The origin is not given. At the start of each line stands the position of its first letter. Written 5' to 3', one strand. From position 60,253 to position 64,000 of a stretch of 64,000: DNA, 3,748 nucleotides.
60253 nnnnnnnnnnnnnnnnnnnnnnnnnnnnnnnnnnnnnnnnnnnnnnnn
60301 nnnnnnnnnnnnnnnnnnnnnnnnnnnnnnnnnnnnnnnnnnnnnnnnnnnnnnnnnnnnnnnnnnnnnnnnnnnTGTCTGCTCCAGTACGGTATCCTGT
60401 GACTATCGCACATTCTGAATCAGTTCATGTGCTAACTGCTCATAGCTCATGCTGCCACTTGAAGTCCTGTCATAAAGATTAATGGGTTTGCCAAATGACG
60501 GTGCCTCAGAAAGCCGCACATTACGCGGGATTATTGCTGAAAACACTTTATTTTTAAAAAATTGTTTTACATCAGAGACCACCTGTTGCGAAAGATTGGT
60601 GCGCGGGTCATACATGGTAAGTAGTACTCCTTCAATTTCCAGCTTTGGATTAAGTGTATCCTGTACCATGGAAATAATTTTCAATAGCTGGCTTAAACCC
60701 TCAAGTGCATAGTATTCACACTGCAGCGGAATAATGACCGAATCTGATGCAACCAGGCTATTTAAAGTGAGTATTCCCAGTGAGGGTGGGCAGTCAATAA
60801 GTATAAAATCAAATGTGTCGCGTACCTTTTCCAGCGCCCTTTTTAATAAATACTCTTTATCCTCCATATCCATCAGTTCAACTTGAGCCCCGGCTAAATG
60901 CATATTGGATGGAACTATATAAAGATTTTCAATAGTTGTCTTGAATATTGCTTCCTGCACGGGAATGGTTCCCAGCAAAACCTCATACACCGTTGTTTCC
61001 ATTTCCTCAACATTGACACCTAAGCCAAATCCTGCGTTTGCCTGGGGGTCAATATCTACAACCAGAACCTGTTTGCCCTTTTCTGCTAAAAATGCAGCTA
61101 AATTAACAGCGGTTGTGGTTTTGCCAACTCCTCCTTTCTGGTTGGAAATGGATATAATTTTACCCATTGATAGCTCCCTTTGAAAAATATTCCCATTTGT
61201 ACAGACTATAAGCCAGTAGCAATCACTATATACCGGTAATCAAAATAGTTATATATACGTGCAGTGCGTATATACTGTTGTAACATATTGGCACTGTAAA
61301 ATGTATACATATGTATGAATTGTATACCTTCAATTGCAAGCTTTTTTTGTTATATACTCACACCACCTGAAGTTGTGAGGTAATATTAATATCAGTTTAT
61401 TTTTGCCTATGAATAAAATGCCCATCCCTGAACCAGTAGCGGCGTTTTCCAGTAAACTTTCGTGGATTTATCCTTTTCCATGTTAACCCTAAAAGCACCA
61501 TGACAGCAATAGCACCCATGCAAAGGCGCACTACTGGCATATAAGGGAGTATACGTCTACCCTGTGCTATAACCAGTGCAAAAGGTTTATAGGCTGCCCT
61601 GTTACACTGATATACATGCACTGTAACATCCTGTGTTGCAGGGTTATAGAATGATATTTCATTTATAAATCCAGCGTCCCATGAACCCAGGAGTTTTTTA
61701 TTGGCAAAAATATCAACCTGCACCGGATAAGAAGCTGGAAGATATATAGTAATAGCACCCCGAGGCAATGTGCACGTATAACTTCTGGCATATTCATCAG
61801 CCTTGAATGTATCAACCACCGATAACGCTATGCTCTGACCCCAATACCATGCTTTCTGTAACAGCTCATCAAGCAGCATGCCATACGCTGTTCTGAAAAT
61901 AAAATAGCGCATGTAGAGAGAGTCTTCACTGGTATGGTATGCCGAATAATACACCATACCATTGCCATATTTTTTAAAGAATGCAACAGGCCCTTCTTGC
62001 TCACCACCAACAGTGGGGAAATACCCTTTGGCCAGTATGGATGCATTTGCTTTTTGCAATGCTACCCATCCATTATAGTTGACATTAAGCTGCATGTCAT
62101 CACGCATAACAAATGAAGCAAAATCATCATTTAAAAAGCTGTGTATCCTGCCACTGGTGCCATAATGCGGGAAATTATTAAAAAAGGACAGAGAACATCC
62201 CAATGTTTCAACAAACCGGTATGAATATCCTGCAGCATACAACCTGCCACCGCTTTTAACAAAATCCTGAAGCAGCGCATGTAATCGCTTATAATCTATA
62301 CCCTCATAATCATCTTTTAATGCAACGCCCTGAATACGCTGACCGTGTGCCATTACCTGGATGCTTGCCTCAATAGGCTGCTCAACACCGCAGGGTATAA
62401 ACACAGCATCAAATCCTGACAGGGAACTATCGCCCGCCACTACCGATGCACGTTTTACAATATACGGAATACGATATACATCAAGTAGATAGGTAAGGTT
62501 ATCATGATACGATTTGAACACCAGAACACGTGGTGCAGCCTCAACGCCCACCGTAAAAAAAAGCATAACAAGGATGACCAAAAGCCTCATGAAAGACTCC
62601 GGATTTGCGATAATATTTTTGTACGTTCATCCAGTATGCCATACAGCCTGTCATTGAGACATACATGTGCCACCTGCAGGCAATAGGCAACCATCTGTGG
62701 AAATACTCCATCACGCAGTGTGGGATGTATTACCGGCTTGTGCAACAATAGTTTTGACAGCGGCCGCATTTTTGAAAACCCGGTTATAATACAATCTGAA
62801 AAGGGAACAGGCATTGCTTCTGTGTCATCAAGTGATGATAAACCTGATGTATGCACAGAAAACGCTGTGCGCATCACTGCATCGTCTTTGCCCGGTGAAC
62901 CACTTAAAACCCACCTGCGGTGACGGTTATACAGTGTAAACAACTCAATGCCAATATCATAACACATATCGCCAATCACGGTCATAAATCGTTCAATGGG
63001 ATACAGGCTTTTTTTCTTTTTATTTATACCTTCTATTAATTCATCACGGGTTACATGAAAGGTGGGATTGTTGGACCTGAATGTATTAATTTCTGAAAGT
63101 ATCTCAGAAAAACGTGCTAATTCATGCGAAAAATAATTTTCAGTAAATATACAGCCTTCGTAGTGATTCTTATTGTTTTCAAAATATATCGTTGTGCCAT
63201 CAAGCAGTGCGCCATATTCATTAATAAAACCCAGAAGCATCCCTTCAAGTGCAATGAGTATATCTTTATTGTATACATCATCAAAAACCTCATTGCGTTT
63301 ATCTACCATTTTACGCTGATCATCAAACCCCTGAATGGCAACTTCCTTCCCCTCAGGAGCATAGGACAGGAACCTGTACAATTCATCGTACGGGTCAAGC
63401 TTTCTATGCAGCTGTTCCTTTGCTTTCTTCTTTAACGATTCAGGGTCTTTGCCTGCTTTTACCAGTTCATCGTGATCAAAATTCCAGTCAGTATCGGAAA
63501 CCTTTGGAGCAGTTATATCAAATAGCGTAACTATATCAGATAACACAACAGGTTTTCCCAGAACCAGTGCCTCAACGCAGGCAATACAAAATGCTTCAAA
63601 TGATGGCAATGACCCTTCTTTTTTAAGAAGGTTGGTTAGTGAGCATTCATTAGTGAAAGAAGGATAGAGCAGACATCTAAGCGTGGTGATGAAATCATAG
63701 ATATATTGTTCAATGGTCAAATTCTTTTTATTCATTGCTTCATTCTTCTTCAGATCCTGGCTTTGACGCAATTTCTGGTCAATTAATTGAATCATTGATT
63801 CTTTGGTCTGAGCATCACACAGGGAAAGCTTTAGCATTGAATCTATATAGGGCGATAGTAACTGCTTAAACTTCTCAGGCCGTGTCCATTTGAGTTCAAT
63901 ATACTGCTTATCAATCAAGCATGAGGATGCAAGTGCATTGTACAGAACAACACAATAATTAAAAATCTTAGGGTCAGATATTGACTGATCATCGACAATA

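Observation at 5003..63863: Strongly over-represented oligomer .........(C) dispersed through genes and intergenic DNA: candidate DNA-uptake-signal-like motif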

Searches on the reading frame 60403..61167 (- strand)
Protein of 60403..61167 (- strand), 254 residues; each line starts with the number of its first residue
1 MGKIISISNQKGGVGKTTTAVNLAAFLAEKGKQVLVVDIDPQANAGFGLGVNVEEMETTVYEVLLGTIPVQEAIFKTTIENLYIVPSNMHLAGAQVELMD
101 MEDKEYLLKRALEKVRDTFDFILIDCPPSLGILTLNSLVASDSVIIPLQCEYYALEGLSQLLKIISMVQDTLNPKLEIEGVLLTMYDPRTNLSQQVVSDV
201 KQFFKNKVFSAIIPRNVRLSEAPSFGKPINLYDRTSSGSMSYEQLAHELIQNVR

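Call 57: search_protein_families(library=pfam, proteins=[window:60403-61167:-], max_evalue=0.00001)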
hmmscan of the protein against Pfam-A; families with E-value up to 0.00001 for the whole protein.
window:60403-61167:- (254 aa): 7 families
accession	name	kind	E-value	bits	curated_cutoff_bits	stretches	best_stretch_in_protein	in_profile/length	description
PF13614.12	AAA_31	-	8e-75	251.1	27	1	3-178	2-177/177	AAA domain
PF01656.29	CbiA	-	4.4e-31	107.9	25.4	1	5-229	1-125/125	CobQ/CobB/MinD/ParA nucleotide binding domain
PF06564.18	CBP_BcsQ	-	4.1e-14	53.1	21.3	1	4-246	3-230/234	Cellulose biosynthesis protein BcsQ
PF09140.17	MipZ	-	3.1e-13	50.1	20.7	1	4-42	2-40/262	ATPase MipZ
PF10609.15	ParA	-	6.5e-12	45.8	27.1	1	3-171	4-163/246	NUBPL iron-transfer P-loop NTPase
PF00142.24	Fer4_NifH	-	3.4e-09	37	25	1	10-46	7-43/271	4Fe-4S iron sulfur cluster binding proteins, NifH/frxC family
PF02374.21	ArsA_ATPase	-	1.2e-08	35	24.3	1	10-129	8-135/305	Anion-transporting ATPase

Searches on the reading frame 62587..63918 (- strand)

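Call 9: search_protein_families(library=pfam, proteins=[window:62587-63918:-])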
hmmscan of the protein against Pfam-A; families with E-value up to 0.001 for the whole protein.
window:62587-63918:- (443 aa): 1 family
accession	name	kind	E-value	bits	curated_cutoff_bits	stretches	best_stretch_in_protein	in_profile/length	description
PF00534.26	Glycos_transf_1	-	0.00046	20.2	26.4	1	105-171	102-157/172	Glycosyl transferases group 1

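Call 51: search_protein_families(library=ncbifam, proteins=[window:62587-63918:-], max_evalue=0.00001)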
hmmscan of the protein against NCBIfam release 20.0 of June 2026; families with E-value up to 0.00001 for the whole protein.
window:62587-63918:- (443 aa): 0 families
